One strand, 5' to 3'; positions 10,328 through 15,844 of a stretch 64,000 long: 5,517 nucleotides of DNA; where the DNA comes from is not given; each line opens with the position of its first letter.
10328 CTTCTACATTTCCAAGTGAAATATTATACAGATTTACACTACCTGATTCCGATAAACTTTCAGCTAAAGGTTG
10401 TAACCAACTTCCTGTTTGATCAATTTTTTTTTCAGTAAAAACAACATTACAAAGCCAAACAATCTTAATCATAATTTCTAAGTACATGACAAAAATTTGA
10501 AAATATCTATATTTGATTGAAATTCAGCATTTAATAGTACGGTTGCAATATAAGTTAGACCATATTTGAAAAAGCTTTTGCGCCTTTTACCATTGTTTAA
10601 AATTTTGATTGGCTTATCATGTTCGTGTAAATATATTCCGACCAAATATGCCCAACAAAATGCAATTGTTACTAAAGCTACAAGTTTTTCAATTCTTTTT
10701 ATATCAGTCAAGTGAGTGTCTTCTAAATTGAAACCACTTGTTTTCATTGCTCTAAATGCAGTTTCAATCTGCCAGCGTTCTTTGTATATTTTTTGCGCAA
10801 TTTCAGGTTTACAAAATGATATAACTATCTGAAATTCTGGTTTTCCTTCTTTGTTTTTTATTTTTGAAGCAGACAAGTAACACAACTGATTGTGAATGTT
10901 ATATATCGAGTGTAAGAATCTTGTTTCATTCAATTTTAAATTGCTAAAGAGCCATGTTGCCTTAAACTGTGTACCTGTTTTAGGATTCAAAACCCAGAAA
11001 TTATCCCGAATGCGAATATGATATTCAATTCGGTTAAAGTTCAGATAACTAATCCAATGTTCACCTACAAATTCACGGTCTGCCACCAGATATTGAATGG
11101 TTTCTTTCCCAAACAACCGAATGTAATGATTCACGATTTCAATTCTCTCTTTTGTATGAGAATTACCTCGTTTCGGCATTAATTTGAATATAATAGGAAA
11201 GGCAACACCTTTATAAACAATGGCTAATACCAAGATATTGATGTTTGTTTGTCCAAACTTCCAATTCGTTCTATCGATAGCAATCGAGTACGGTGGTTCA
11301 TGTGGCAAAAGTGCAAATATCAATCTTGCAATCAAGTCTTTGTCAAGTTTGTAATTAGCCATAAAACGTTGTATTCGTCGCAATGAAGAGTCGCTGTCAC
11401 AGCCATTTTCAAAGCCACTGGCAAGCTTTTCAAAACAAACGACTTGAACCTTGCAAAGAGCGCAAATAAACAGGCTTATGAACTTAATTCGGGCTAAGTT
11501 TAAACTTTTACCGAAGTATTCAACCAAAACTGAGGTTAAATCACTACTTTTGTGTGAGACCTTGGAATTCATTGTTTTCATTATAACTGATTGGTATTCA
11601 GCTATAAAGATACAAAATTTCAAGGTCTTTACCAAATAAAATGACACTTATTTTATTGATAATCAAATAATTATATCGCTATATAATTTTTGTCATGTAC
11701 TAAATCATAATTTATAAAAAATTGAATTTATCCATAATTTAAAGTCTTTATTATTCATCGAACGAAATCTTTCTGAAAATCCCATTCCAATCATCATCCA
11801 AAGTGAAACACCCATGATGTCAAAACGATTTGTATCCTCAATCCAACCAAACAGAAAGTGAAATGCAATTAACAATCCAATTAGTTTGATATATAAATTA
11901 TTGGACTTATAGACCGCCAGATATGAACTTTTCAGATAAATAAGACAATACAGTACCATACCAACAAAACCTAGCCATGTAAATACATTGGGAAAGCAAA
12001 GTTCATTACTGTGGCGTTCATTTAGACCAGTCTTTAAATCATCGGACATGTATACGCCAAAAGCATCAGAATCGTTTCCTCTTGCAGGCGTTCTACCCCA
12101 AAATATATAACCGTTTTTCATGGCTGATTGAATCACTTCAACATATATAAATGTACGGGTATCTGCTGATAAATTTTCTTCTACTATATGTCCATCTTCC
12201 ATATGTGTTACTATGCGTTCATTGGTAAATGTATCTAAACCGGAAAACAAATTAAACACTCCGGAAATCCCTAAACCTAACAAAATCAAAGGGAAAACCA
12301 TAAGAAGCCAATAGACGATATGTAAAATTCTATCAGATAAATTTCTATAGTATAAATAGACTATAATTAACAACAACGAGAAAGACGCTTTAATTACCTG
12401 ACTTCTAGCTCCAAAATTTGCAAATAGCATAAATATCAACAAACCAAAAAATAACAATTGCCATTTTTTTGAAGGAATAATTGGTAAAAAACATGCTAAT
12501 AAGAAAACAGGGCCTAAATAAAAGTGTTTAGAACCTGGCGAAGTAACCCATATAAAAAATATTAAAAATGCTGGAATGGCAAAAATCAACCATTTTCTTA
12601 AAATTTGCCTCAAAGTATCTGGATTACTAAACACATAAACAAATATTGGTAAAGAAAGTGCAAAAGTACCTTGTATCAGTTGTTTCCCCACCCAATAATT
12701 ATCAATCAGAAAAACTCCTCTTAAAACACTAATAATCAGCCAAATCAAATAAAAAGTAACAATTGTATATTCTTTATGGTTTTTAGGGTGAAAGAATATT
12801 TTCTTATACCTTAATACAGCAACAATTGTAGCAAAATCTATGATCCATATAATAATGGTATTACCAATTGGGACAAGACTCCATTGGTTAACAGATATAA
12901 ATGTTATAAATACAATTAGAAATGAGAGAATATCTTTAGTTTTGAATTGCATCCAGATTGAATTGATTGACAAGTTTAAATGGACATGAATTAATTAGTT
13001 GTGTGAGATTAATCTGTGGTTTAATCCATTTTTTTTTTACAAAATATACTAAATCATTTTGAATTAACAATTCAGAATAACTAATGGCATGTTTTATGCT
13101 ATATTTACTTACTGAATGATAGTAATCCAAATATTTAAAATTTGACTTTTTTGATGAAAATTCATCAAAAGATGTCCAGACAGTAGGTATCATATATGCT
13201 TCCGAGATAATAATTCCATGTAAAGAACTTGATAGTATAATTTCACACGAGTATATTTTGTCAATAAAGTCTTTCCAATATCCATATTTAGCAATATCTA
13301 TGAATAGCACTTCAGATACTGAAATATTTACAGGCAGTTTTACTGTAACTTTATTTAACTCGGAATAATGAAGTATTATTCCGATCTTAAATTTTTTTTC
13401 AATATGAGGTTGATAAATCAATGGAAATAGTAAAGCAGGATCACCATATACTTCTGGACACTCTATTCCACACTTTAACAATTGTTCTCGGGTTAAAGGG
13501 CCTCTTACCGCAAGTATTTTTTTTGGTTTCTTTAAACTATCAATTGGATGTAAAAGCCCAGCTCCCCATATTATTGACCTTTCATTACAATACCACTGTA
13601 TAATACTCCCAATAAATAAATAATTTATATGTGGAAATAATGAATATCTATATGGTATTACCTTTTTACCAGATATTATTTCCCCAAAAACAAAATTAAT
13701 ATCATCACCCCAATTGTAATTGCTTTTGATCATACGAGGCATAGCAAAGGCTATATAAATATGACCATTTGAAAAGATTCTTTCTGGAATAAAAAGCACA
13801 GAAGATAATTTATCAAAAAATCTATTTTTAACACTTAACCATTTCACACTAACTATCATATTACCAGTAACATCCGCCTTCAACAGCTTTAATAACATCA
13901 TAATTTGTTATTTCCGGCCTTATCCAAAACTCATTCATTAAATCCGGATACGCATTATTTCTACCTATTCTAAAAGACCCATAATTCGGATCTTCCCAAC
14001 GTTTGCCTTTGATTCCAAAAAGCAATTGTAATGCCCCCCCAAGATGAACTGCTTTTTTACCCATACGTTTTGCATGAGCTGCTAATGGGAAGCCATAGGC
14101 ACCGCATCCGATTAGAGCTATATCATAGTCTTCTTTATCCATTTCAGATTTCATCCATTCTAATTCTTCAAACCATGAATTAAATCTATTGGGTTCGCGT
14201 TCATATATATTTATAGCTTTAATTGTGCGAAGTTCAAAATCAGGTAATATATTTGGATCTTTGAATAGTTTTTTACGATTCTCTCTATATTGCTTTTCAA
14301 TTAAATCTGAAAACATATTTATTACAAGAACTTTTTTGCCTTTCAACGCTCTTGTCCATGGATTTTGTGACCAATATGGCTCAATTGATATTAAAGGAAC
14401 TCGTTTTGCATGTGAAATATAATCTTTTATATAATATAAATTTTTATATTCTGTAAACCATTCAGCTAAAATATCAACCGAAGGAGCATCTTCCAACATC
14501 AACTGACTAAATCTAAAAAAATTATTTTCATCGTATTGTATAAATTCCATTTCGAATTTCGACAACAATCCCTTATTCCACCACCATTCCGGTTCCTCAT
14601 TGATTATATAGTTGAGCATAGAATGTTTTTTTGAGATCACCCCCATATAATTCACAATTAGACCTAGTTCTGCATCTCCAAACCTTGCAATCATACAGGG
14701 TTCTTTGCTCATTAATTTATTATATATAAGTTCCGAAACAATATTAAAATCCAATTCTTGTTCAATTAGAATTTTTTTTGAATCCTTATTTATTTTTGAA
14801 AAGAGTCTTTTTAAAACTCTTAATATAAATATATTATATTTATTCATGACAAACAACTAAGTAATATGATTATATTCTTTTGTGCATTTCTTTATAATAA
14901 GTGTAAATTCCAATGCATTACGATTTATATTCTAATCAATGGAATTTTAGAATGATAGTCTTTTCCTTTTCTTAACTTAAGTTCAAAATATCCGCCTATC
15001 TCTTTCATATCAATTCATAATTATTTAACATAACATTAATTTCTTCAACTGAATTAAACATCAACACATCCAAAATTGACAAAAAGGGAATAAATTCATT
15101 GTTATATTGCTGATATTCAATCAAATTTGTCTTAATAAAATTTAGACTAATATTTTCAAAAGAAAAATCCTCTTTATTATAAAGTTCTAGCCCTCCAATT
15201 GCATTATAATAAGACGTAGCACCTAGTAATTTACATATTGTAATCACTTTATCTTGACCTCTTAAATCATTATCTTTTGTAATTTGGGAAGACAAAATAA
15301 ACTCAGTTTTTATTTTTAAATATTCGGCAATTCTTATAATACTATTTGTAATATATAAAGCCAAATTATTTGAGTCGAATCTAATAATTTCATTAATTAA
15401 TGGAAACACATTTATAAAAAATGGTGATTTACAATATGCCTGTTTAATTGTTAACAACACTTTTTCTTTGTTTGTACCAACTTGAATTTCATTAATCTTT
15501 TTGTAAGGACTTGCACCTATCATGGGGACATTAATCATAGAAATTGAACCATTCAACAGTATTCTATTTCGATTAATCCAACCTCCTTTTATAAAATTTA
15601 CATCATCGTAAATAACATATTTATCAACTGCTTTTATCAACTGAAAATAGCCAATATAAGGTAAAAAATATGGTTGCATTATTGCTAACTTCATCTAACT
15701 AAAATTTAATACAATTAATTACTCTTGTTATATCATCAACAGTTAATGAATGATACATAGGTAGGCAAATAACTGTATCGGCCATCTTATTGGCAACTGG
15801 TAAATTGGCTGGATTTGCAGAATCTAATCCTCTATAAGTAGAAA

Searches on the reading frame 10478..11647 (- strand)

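Call 76: search_protein_families(library=pfam, proteins=[window:10478-11647:-], max_evalue=0.001)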
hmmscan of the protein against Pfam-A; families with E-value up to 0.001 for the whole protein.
window:10478-11647:- (389 aa): 1 family
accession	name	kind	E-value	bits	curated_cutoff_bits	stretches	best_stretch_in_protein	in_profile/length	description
PF01609.27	DDE_Tnp_1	-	7.8e-14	52.3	23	1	122-331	7-199/200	Transposase DDE domain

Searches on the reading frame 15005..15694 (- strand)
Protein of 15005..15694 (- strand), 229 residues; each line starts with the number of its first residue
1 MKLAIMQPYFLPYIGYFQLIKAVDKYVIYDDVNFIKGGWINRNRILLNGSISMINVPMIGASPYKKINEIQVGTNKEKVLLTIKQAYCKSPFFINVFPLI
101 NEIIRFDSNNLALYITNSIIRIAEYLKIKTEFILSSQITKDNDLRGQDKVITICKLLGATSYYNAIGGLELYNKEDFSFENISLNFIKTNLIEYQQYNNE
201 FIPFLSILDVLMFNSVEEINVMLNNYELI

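Call 76: search_protein_families(library=pfam, proteins=[window:15005-15694:-], max_evalue=0.001)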
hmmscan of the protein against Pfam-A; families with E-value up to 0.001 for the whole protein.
window:15005-15694:- (229 aa): 1 family
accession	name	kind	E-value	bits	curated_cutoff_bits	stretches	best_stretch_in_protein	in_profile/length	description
PF08889.16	WbqC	-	3.2e-68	230.3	21.3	1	7-220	1-217/218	WbqC-like protein family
